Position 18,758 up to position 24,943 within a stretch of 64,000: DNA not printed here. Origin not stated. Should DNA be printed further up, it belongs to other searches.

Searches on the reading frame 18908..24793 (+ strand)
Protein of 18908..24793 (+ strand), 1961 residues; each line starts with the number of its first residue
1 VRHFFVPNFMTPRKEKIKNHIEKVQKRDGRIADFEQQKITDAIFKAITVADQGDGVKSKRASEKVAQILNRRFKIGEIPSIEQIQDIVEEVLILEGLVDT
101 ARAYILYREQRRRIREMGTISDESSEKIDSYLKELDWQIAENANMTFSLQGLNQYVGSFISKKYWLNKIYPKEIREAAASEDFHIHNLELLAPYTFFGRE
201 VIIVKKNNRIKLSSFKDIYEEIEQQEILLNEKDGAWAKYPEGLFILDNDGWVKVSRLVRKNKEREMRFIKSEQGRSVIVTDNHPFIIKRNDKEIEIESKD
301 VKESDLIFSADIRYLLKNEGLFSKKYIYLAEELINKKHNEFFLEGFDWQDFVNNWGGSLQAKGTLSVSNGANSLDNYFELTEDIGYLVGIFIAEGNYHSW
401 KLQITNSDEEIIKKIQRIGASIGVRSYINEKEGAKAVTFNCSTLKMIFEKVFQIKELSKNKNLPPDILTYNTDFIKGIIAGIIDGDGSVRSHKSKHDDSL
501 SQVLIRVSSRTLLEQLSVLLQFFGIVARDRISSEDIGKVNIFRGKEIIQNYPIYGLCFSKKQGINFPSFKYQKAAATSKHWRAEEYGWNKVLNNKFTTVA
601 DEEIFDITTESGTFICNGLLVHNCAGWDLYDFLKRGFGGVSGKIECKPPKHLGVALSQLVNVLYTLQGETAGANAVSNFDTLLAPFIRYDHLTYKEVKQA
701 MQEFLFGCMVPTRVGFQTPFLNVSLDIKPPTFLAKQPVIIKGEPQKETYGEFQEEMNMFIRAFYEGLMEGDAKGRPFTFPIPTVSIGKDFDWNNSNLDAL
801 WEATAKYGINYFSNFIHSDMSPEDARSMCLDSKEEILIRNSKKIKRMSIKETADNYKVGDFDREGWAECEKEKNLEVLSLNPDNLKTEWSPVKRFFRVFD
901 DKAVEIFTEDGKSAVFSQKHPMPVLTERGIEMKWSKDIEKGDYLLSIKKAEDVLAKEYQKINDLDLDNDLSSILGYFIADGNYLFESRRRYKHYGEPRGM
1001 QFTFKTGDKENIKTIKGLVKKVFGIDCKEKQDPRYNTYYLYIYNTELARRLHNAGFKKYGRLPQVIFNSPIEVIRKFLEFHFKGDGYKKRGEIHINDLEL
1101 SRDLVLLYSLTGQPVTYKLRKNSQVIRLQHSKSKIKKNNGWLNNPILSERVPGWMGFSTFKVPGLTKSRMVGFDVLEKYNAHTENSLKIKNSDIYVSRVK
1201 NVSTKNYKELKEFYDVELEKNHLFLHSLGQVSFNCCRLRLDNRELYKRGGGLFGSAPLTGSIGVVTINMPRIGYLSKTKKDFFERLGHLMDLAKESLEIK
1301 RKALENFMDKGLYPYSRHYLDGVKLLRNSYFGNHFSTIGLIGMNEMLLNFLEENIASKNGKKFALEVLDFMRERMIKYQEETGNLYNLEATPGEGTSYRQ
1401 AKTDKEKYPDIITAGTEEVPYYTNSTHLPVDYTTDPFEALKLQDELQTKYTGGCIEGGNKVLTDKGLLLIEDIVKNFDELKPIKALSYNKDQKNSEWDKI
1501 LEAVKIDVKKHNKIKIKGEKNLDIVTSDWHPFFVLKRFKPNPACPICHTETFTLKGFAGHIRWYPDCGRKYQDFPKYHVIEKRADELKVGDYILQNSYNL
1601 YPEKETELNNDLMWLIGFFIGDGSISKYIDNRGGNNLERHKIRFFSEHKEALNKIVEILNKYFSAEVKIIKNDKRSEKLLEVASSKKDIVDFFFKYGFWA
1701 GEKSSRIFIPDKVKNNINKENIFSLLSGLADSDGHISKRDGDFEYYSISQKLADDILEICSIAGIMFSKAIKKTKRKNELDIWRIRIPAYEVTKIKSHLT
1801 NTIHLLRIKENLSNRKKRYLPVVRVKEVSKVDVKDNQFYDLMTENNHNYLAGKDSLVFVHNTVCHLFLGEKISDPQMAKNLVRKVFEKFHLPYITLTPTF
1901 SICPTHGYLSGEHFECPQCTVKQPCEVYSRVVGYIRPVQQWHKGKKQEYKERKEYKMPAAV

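Call 58: search_protein_families(library=pfam, proteins=[window:18908-24793:+], max_evalue=0.00001)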
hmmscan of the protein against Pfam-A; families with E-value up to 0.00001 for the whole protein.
window:18908-24793:+ (1961 aa): 5 families
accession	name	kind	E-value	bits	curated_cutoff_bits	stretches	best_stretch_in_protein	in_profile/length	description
PF13597.11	NRDD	-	1.1e-172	576.1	26.2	4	1214-1455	240-472/562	Anaerobic ribonucleoside-triphosphate reductase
PF14890.11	Intein_splicing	-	6.5e-34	117.4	35.8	3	206-623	4-155/155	Intein splicing domain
PF14528.11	LAGLIDADG_3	-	5.7e-28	97.4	22.5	1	474-537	2-60/82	LAGLIDADG-like domain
PF03477.21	ATP-cone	-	2.1e-19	70.3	25.8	1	23-112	2-87/88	ATP cone domain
PF05204.19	Hom_end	-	2.7e-06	27.9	21.1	0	1716-1776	5-70/110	Homing endonuclease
